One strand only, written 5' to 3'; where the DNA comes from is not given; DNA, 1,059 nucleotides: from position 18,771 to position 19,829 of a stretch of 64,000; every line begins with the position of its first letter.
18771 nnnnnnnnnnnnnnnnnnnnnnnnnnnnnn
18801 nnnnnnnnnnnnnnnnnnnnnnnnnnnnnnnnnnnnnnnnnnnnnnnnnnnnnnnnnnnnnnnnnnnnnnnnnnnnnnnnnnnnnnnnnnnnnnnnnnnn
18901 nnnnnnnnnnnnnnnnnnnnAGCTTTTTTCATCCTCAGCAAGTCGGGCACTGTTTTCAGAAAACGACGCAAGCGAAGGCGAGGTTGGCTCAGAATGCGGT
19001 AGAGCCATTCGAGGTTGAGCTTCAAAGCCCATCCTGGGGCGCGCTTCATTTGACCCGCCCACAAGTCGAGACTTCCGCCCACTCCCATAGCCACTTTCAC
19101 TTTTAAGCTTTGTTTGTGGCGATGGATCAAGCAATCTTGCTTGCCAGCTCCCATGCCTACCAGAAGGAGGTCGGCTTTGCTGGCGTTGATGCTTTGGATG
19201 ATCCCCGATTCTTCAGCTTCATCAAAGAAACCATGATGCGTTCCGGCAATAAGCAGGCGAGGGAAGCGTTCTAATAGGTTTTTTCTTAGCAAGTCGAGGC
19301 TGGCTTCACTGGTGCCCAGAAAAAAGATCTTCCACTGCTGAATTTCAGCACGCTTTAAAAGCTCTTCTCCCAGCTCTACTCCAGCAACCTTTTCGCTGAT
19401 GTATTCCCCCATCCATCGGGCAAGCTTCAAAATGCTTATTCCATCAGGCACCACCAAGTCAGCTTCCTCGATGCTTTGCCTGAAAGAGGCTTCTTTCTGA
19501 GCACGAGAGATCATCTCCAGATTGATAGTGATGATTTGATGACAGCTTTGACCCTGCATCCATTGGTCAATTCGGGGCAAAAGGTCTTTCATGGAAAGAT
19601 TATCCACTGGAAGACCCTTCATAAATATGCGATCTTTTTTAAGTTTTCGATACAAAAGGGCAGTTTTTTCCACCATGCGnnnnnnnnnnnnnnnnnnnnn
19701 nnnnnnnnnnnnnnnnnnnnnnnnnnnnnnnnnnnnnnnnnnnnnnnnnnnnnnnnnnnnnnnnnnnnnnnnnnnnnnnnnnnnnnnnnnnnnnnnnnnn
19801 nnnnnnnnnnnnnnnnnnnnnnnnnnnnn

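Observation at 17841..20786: Rosetta-stone fusion of GT4, TagA/WecB (GT26) and a CsaB-like pyruvyl transferase in one polypeptide of 975-981 aa.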

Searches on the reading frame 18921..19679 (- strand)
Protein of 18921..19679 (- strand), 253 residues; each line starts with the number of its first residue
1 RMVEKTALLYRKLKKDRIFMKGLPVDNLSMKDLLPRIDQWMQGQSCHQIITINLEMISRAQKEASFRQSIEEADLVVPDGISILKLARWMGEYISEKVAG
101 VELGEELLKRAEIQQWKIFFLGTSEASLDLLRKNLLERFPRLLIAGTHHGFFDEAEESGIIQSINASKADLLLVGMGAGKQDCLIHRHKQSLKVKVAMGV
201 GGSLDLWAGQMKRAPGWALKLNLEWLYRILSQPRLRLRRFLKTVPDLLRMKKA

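Call 32: search_solved_structures(query=window:18921-19679:-, max_evalue=0.00001, show_alignments=2)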
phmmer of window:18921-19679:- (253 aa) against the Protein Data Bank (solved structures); distinct sequences matched with E-value up to 0.00001: 3.
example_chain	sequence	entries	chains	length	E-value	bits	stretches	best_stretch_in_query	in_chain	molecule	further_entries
7mpk_A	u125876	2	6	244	3e-45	157.8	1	16-241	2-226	N-acetylglucosaminyldiphosphoundecaprenol N-acetyl-beta-D-mannosaminyltransferase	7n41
5wb4_A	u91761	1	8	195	3.3e-37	131.5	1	16-209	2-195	N-acetylglucosaminyldiphosphoundecaprenol N-acetyl-beta-D-mannosaminyltransferase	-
5wfg_A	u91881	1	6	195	8.4e-37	130.2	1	16-209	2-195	N-acetylglucosaminyldiphosphoundecaprenol N-acetyl-beta-D-mannosaminyltransferase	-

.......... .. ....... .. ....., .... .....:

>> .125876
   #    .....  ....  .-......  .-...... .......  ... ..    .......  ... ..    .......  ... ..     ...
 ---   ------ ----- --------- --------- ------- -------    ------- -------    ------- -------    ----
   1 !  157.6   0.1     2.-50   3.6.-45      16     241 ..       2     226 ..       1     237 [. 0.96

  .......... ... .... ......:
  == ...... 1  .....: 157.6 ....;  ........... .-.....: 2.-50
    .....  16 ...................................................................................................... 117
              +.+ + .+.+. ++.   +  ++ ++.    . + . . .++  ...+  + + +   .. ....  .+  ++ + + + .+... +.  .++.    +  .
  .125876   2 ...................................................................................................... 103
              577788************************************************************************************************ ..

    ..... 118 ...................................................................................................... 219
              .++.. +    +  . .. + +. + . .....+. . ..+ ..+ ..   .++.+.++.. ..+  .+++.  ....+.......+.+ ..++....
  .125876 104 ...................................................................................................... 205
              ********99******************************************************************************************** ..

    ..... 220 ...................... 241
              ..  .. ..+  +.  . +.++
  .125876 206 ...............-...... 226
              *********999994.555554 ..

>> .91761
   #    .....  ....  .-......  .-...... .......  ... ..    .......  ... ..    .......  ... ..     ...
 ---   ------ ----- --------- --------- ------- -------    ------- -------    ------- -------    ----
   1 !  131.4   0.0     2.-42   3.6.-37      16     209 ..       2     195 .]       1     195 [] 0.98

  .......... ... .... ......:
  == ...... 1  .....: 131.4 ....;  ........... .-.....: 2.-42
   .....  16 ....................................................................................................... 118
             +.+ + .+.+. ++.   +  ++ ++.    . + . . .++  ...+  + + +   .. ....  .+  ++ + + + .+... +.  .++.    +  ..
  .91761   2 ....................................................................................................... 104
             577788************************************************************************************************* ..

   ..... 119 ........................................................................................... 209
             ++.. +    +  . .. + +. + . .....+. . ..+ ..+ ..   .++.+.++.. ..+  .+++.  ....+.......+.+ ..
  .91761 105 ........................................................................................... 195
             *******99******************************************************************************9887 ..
